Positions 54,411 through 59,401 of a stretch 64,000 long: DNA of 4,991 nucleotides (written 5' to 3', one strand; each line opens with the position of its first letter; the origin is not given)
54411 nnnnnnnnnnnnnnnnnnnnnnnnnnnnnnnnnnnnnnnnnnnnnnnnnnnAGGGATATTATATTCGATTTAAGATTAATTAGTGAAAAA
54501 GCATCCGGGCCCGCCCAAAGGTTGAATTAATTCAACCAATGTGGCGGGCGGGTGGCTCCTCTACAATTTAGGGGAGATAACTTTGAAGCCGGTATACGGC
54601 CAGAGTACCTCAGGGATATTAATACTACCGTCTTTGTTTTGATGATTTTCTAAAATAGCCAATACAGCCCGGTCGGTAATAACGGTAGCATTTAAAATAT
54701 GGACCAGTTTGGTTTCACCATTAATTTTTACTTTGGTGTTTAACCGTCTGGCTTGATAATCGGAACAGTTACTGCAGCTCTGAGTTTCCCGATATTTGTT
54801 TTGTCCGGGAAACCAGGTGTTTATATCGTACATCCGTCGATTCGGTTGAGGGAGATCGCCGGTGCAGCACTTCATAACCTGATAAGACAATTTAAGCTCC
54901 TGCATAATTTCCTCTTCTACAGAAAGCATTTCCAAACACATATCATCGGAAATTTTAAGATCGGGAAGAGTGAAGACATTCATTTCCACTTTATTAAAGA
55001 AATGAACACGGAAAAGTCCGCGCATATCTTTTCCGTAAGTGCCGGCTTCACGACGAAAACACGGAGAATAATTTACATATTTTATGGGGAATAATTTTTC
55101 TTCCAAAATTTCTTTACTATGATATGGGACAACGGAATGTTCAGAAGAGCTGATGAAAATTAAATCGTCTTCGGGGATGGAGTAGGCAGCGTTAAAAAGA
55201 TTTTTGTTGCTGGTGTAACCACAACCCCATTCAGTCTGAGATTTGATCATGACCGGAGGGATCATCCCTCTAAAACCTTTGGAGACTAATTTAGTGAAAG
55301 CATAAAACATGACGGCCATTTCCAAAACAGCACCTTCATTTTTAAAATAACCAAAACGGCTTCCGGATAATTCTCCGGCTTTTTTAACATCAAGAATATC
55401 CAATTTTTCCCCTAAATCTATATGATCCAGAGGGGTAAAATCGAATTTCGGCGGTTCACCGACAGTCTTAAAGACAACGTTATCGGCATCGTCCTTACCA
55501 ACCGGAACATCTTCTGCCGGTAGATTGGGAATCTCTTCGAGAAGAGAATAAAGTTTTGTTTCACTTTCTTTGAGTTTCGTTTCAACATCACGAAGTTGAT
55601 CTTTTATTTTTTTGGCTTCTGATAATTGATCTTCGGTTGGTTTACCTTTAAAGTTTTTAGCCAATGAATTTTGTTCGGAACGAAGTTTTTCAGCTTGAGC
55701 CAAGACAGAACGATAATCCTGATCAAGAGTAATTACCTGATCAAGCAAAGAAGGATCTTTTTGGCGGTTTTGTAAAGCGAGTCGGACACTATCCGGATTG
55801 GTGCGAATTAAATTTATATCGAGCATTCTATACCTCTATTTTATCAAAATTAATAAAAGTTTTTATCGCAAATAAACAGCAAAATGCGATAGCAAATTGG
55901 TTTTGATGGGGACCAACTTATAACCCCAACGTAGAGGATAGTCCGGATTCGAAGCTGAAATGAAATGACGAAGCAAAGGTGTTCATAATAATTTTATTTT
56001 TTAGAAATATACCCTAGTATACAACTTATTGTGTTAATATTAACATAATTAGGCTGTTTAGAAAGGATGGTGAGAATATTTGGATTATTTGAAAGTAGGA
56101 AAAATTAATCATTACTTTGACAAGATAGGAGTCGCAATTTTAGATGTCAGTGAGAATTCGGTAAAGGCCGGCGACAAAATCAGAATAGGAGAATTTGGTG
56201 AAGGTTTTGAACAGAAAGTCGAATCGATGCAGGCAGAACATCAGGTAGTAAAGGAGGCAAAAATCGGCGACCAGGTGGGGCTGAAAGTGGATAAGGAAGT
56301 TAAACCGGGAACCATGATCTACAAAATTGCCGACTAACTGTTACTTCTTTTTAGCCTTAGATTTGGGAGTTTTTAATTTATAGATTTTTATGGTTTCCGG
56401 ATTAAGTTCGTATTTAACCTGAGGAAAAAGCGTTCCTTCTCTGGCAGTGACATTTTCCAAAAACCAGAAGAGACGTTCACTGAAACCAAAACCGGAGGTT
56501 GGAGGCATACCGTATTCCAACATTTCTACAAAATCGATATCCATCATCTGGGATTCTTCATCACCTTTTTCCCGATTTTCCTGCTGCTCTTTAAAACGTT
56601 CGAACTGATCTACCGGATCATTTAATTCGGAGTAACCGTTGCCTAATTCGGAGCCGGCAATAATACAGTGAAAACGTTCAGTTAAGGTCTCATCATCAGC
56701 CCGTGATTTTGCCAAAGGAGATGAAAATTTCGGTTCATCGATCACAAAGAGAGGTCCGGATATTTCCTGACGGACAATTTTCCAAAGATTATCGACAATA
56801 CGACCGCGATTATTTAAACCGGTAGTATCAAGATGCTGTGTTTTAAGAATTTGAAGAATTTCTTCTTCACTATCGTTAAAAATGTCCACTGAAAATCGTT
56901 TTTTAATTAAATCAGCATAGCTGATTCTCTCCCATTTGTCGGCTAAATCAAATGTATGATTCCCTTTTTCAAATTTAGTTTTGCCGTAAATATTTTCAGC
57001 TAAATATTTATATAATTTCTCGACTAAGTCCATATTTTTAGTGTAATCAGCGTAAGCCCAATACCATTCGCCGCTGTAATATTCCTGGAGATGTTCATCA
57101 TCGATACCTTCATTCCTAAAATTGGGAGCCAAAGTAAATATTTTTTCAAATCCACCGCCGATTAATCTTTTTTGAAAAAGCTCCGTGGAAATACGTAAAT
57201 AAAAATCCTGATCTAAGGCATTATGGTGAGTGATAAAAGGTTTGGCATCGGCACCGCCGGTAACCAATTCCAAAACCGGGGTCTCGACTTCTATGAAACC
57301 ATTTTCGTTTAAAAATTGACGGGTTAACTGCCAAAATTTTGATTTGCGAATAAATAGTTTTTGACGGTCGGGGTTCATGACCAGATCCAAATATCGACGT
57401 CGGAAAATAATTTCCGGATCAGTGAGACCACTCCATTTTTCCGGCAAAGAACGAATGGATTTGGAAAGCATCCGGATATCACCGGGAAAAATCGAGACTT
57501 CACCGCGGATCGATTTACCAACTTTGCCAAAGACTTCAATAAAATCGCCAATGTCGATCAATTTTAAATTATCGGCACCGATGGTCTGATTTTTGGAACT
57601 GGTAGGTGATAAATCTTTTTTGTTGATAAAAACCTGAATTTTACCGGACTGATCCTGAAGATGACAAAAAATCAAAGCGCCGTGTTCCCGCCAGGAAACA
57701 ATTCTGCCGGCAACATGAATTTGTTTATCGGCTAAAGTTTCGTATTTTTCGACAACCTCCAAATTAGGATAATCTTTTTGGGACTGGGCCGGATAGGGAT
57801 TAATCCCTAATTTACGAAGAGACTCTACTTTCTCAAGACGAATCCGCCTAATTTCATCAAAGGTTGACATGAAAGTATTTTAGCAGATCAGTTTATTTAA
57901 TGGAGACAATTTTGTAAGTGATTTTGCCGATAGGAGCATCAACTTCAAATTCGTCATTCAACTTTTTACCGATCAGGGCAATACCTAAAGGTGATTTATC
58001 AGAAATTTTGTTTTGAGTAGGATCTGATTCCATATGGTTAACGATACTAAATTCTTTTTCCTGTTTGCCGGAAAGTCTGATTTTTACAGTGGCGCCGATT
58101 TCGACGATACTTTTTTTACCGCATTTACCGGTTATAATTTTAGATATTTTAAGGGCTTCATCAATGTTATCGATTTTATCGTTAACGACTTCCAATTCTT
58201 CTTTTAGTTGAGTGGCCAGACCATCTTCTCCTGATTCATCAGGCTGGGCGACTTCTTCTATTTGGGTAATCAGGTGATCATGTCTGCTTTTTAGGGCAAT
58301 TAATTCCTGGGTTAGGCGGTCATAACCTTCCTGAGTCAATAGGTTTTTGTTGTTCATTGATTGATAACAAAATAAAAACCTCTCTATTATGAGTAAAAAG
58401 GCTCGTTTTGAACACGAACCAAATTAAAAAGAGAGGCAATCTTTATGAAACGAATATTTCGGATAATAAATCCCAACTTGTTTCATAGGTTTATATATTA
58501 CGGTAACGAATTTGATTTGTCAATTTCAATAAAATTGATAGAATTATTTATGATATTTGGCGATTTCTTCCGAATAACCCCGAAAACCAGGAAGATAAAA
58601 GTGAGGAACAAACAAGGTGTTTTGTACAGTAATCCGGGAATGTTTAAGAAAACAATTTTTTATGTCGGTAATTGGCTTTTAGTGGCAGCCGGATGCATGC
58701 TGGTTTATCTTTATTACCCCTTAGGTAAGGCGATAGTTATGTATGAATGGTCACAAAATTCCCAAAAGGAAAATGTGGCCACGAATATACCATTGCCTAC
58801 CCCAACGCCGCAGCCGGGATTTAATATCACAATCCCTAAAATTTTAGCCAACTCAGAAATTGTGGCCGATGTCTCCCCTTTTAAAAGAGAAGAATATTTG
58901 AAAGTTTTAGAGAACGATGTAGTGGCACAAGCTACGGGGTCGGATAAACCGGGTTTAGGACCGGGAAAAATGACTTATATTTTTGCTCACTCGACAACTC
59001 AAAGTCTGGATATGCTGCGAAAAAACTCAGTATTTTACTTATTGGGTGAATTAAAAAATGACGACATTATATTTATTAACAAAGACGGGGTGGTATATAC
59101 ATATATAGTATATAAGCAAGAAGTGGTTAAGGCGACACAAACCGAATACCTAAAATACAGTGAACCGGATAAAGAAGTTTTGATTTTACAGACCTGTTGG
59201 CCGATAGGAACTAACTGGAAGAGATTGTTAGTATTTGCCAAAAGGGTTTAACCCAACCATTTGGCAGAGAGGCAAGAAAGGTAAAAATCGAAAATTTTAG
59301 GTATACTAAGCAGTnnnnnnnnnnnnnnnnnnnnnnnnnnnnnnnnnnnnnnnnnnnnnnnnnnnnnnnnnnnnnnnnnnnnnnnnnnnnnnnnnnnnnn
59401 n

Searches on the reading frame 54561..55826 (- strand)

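Call 7: search_protein_families(library=pfam, proteins=[window:54561-55826:-], max_evalue=0.001)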
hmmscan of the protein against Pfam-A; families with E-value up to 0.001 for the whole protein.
window:54561-55826:- (421 aa): 2 families
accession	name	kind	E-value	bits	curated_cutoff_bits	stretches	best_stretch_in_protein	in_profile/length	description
PF00587.30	tRNA-synt_2b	-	5.7e-31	108.4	29.3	1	219-395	8-179/179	tRNA synthetase class II core domain (G, H, P, S and T)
PF02403.27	Seryl_tRNA_N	-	1.4e-23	83.6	28.2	1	1-103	1-108/108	Seryl-tRNA synthetase N-terminal domain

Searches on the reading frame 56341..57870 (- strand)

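Call 7: search_protein_families(library=pfam, proteins=[window:56341-57870:-], max_evalue=0.001)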
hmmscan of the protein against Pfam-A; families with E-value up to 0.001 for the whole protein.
window:56341-57870:- (509 aa): 2 families
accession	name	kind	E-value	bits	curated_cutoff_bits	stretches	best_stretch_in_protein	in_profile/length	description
PF00152.25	tRNA-synt_2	-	1.9e-69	234.5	25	1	152-485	2-307/308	tRNA synthetases class II (D, K and N)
PF01336.31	tRNA_anti-codon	-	5.3e-12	45.9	27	1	52-134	2-74/75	OB-fold nucleic acid binding domain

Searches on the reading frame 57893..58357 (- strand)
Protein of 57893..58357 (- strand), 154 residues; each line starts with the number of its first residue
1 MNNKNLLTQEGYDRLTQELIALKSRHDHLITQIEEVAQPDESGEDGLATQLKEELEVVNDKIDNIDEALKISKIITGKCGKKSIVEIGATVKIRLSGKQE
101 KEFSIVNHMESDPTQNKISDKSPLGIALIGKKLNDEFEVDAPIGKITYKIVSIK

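Call 7: search_protein_families(library=pfam, proteins=[window:57893-58357:-], max_evalue=0.001)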
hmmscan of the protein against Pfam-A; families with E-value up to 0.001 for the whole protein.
window:57893-58357:- (154 aa): 2 families
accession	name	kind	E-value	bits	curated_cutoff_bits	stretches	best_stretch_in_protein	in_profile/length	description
PF01272.25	GreA_GreB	-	8.9e-22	77.3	26.9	1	83-154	4-76/77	Transcription elongation factor, GreA/GreB, C-term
PF03449.20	GreA_GreB_N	-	5.1e-05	23.8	24.5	1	6-74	2-71/71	Transcription elongation factor, N-terminal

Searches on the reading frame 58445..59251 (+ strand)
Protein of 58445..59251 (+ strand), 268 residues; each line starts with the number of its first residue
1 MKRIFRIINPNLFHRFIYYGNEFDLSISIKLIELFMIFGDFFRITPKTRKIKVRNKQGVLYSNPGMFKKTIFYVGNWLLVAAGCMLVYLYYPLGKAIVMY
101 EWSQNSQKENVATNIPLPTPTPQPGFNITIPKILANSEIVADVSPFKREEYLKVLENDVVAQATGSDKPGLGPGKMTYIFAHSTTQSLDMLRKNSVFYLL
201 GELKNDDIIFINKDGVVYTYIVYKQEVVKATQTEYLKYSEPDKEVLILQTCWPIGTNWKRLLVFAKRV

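Call 7: search_protein_families(library=pfam, proteins=[window:58445-59251:+], max_evalue=0.001)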
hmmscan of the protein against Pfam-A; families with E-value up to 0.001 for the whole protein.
window:58445-59251:+ (268 aa): 1 family
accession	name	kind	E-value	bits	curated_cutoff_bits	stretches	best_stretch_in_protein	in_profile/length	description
PF04203.18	Sortase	-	2.4e-16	60.1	26.6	1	128-268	1-125/125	Sortase domain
